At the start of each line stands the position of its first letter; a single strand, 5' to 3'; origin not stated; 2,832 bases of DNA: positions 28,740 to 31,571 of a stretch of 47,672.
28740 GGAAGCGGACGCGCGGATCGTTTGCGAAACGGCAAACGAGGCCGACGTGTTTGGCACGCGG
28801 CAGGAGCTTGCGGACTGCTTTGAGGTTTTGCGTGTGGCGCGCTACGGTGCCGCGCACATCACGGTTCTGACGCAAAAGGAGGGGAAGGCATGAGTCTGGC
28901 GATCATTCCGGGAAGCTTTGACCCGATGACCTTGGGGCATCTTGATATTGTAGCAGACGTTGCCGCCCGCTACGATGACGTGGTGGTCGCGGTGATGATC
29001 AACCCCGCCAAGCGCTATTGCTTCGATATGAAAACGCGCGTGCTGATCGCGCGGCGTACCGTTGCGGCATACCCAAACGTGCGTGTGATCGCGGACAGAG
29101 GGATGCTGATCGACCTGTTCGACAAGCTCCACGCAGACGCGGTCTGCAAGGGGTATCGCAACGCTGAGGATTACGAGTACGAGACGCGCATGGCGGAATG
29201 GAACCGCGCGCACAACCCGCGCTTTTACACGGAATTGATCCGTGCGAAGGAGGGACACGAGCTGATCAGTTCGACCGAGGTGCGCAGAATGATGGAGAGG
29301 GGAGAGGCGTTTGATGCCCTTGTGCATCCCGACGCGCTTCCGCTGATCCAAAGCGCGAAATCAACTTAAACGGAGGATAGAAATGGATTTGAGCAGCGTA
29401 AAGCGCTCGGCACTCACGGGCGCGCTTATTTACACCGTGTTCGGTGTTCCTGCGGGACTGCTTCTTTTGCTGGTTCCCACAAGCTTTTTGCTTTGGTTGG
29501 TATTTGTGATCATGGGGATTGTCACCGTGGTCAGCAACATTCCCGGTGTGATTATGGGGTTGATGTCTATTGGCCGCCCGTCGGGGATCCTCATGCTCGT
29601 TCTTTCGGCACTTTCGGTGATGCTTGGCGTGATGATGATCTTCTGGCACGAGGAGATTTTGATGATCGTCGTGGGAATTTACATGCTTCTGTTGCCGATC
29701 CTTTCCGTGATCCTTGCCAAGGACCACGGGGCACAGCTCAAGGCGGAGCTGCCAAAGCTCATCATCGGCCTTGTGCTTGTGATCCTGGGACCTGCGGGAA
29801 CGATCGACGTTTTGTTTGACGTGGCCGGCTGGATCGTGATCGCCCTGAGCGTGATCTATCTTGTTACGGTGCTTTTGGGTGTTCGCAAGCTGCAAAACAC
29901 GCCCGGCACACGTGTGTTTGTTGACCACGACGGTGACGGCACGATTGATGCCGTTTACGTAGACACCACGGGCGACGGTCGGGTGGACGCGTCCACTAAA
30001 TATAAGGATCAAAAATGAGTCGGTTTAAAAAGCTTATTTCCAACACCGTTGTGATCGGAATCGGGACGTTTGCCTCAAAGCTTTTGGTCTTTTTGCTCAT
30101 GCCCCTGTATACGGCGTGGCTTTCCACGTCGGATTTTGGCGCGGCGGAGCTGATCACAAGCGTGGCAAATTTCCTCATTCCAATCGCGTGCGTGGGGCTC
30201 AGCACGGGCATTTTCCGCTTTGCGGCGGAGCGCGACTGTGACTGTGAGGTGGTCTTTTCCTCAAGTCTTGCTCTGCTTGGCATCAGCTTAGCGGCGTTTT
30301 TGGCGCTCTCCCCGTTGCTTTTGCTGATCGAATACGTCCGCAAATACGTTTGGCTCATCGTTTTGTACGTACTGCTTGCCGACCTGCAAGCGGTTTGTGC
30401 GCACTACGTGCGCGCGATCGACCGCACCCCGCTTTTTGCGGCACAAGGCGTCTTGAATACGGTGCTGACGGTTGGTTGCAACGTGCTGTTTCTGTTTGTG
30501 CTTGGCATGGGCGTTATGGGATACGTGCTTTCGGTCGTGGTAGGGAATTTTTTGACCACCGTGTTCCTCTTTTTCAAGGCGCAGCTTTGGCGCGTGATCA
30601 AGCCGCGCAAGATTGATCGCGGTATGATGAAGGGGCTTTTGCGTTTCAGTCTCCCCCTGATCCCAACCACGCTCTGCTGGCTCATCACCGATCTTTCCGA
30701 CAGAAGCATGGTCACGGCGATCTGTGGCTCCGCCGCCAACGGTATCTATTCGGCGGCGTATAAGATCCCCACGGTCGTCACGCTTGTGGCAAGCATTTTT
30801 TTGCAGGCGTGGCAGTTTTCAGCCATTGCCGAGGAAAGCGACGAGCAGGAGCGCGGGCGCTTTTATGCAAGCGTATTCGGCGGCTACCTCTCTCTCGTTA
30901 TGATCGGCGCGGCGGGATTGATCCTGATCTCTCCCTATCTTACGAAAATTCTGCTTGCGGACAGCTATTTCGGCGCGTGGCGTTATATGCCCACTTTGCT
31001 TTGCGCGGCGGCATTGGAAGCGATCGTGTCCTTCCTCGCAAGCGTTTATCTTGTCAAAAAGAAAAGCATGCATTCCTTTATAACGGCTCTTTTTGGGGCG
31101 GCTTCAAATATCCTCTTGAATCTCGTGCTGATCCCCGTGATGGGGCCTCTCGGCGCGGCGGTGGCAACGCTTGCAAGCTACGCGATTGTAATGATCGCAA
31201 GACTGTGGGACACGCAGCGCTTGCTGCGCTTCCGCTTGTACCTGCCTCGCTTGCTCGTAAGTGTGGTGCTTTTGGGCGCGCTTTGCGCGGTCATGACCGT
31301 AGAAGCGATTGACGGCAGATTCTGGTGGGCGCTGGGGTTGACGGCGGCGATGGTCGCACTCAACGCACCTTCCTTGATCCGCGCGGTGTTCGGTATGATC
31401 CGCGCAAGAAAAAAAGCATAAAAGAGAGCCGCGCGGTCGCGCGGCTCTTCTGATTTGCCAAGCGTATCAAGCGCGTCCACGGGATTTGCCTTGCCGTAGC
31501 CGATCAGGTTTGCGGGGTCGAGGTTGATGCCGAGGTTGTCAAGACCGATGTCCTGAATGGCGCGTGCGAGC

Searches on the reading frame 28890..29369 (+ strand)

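Call 32: search_protein_families(library=pfam, proteins=[window:28890-29369:+], max_evalue=0.00001)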
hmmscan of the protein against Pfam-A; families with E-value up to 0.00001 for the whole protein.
window:28890-29369:+ (159 aa): 1 family
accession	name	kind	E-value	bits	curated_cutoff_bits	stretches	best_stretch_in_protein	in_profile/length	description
PF01467.32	CTP_transf_like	-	1.1e-14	55.2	21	1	5-133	1-132/133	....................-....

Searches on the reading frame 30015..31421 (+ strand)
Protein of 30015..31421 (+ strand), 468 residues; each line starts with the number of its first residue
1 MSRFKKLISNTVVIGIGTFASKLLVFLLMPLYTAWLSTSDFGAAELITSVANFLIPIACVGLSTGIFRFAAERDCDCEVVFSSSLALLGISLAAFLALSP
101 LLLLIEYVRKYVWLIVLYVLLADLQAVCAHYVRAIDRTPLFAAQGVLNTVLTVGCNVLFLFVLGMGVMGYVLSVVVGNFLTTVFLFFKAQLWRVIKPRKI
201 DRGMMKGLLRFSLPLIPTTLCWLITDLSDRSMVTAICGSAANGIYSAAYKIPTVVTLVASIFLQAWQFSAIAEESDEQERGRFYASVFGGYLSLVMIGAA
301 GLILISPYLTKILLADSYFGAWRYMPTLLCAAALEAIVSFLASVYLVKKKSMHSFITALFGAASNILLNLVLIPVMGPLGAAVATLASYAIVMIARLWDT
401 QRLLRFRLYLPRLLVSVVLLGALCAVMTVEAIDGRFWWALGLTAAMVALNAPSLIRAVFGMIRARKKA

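Call 32: search_protein_families(library=pfam, proteins=[window:30015-31421:+], max_evalue=0.00001)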
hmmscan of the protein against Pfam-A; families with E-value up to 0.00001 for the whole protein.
window:30015-31421:+ (468 aa): 2 families
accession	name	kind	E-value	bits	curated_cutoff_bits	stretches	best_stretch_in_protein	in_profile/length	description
PF01943.22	Polysacc_synt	-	6.6e-20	72.1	28.2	1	9-265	3-265/274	Polysaccharide biosynthesis protein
PF13440.11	Polysacc_synt_3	-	5.2e-13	49.3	23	1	36-318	6-288/293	Polysaccharide biosynthesis protein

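Call 39: search_protein_families(library=ncbifam, proteins=[window:30015-31421:+], max_evalue=0.001)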
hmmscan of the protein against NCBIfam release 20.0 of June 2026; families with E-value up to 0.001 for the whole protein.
window:30015-31421:+ (468 aa): 1 family
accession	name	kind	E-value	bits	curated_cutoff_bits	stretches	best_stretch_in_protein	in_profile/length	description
NF050818.1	PolSacchBiosHfsF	equivalog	2.5e-08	33.4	700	1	27-428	22-427/468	polysaccharide biosynthesis protein HfsF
